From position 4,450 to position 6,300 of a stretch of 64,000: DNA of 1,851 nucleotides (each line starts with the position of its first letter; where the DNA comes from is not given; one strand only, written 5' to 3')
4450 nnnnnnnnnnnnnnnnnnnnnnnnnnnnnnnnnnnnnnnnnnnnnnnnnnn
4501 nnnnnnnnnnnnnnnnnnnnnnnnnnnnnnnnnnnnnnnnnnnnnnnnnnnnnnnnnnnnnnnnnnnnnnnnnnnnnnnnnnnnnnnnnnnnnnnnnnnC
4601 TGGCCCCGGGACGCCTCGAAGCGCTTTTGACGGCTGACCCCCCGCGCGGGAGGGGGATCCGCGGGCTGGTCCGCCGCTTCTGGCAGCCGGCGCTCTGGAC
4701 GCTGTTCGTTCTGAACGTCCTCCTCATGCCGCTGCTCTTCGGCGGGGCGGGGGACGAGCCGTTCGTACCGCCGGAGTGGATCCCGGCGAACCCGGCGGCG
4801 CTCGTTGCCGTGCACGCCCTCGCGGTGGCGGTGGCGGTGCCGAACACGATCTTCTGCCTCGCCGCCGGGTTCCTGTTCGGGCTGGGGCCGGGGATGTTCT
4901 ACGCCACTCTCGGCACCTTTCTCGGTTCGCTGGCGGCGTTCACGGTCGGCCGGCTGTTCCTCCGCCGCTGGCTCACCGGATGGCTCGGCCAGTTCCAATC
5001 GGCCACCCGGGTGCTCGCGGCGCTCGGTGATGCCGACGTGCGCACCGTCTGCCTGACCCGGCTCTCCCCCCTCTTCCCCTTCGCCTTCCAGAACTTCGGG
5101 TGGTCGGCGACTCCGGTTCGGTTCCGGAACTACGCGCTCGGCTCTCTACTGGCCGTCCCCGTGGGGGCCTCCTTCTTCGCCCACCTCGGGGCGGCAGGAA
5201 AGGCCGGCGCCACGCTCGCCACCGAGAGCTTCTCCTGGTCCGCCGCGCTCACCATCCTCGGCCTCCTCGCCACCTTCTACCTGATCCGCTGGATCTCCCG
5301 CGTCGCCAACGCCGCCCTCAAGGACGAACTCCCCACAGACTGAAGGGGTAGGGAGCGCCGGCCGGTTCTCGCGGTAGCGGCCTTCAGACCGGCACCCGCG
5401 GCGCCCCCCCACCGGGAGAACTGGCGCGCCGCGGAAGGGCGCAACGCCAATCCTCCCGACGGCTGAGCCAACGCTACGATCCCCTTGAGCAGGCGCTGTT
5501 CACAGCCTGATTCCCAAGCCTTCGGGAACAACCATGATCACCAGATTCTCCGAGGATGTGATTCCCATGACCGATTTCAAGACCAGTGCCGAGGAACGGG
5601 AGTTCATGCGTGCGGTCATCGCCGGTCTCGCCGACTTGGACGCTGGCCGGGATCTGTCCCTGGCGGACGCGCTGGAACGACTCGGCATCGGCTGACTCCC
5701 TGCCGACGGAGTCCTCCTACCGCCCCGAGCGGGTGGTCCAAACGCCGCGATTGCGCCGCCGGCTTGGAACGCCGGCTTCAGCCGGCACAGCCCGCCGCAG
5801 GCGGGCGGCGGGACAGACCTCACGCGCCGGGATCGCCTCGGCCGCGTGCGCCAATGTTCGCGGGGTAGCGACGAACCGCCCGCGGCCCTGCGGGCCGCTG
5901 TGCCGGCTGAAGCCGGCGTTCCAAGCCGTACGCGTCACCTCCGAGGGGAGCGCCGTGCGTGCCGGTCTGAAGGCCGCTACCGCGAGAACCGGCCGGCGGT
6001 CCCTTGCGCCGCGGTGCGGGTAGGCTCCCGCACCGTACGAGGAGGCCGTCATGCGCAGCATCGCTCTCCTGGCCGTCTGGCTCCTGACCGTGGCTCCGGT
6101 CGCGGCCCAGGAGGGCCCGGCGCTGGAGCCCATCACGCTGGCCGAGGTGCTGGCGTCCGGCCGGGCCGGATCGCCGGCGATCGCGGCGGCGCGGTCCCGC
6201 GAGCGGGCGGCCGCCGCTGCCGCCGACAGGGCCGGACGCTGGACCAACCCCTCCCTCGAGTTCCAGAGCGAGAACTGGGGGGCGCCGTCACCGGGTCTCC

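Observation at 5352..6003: MITE-like 650-bp element with about 45-bp terminal inverted repeats and a nested inverted pair, carrying a 53-aa antitoxin-like ORF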

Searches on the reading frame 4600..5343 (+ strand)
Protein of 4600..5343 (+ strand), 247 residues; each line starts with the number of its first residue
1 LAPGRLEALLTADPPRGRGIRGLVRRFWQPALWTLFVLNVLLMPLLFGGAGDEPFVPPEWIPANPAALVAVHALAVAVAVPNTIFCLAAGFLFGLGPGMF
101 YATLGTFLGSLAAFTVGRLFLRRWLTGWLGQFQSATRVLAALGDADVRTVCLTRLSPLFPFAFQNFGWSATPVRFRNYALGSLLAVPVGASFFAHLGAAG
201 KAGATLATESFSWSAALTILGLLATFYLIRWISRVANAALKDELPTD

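Call 14: search_protein_families(library=pfam, proteins=[window:4600-5343:+], max_evalue=1)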
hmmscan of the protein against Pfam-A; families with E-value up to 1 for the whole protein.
window:4600-5343:+ (247 aa): 1 family
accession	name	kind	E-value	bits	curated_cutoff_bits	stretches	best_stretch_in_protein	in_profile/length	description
PF09335.16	VTT_dom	-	9.3e-19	68.5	33.9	1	80-198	1-122/123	VTT domain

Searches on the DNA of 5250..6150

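Call 69: search_rna_families(source=window, start=5250, end=6150, threshold=evalue, max_evalue=1)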
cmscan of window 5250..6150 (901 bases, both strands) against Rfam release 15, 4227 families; matches with E-value up to 1: 0.
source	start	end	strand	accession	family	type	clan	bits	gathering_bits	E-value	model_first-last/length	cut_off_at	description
